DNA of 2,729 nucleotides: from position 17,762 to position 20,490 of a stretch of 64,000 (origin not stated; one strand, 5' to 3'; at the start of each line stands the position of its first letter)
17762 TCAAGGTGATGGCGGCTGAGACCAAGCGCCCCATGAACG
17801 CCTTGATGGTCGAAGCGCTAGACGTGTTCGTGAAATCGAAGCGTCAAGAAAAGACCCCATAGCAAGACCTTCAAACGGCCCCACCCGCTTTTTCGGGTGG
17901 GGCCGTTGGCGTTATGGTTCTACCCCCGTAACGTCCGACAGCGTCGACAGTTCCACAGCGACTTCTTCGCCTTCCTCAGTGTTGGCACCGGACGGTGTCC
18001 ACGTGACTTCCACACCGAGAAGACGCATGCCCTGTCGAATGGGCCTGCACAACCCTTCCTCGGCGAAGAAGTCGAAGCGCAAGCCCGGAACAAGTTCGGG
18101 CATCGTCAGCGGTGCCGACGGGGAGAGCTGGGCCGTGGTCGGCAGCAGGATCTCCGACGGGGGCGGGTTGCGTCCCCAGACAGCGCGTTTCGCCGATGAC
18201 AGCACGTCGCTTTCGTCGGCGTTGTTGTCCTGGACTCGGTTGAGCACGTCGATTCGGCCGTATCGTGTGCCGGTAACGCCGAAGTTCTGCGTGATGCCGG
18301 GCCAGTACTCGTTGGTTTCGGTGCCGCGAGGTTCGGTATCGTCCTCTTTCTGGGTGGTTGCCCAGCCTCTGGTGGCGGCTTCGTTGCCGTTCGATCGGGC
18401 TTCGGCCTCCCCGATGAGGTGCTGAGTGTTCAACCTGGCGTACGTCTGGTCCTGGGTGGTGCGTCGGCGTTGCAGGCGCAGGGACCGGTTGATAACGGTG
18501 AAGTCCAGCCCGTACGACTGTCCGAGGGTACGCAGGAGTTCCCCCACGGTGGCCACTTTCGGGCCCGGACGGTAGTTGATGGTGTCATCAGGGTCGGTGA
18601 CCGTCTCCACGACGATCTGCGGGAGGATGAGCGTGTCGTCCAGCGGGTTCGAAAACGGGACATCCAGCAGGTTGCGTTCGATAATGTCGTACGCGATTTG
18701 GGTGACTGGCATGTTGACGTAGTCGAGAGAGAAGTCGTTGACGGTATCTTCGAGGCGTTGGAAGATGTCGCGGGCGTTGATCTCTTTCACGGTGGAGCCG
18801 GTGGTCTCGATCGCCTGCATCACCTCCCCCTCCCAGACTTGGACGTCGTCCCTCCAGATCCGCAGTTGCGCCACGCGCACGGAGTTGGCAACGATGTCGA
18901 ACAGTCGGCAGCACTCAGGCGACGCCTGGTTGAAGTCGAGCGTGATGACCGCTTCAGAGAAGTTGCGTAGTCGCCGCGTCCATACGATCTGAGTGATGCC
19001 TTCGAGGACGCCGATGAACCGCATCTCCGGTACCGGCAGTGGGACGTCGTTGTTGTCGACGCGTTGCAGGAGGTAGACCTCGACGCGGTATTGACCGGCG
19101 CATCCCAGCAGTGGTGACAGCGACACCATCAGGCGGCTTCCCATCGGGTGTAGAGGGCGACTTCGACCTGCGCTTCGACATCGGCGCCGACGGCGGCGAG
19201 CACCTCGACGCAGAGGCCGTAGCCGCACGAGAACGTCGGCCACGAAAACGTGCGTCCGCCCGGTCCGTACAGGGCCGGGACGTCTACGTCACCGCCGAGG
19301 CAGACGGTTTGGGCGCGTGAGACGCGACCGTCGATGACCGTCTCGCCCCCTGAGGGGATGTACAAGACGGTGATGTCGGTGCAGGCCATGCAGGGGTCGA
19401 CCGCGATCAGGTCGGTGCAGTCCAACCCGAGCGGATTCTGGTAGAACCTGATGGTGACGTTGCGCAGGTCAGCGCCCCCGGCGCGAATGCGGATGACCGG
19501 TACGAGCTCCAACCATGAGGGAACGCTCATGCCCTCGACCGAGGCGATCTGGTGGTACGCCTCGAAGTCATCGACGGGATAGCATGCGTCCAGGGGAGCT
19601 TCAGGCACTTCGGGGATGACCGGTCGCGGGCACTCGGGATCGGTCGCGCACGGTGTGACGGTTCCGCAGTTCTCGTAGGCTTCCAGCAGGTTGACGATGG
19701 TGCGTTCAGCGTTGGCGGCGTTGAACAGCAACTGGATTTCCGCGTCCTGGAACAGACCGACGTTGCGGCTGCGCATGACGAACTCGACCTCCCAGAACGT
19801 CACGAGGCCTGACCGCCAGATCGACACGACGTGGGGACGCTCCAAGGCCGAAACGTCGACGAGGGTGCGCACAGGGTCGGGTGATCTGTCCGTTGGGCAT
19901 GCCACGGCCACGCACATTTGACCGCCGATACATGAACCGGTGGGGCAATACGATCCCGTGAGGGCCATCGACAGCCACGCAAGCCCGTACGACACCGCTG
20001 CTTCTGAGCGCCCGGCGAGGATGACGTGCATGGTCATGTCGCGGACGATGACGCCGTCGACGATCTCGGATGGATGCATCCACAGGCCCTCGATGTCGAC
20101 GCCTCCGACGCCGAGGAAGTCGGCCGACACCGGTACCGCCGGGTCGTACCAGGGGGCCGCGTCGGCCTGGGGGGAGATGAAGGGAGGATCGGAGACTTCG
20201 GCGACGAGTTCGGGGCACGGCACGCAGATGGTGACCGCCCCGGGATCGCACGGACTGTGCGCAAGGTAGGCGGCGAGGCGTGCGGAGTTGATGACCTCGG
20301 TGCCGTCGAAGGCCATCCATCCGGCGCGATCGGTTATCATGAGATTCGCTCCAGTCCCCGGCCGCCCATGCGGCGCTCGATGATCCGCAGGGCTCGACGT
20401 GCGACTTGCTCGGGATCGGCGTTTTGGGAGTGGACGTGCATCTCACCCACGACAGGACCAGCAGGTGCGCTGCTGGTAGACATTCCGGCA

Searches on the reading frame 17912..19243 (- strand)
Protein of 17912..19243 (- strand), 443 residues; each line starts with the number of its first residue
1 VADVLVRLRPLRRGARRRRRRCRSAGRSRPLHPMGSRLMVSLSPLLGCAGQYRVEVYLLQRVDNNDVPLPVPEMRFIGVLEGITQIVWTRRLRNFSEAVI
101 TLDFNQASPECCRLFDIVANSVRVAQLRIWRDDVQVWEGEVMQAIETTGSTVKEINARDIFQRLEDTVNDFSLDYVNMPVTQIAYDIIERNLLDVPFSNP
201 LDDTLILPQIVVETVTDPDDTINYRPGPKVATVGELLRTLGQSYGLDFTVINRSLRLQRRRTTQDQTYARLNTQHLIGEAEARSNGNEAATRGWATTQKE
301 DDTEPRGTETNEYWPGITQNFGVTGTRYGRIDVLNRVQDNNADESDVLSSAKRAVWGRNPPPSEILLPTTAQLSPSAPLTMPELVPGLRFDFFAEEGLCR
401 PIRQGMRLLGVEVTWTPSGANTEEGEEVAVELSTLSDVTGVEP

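Call 9: search_protein_families(library=phrogs, proteins=[window:17912-19243:-], max_evalue=0.001)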
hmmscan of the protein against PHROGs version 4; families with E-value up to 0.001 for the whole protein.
window:17912-19243:- (443 aa): 1 family
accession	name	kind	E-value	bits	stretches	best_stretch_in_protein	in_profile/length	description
phrog_837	-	tail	6.1e-43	148.2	1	81-439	363-671/681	minor tail protein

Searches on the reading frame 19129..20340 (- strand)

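Call 9: search_protein_families(library=phrogs, proteins=[window:19129-20340:-], max_evalue=0.001)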
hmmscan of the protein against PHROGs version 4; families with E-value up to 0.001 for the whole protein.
window:19129-20340:- (403 aa): 1 family
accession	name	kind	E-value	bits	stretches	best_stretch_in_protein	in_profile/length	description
phrog_838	-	unknown function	1.6e-47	163.5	1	7-399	5-424/426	-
